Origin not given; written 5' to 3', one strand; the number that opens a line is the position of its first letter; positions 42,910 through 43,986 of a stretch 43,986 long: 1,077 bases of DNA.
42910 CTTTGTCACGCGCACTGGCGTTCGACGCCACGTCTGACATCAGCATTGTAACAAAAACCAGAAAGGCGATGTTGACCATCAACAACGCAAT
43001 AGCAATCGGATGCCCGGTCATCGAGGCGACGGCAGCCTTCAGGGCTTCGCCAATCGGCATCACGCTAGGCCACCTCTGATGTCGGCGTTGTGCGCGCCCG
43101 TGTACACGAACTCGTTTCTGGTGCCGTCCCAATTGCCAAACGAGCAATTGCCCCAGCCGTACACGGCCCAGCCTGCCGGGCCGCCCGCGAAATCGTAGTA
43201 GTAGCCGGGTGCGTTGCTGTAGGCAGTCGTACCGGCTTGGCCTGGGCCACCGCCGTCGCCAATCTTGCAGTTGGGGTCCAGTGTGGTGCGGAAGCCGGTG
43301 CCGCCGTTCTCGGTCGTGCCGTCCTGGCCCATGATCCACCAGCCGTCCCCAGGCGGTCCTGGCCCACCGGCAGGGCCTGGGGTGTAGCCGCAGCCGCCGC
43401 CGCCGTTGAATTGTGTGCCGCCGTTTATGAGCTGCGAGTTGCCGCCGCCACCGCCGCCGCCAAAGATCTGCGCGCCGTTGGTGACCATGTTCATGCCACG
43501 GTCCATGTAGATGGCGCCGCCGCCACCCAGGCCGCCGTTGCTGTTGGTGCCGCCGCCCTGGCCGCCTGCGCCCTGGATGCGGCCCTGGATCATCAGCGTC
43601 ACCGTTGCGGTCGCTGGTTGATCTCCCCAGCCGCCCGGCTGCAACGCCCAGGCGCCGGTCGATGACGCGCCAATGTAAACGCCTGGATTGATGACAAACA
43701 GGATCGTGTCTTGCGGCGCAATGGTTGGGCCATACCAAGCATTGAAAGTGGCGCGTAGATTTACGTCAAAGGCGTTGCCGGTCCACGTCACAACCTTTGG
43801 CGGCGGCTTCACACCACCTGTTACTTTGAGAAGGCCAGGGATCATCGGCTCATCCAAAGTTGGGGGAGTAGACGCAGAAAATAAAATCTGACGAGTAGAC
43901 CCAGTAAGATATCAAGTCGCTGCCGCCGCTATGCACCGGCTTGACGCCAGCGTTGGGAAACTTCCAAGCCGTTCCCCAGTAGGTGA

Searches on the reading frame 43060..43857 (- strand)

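Call 10: search_protein_families(library=phrogs, proteins=[window:43060-43857:-], max_evalue=0.001)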
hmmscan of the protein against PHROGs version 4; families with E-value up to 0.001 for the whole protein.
window:43060-43857:- (265 aa): 3 families
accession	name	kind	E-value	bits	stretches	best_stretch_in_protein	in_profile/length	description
phrog_11439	-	tail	3.5e-19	69.5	1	25-232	549-753/775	tail fiber protein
phrog_2056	-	tail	5e-11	43.7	1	79-239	98-252/267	tail fiber protein; host specificity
phrog_10745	-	unknown function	2.8e-06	28.2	1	27-150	51-165/353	-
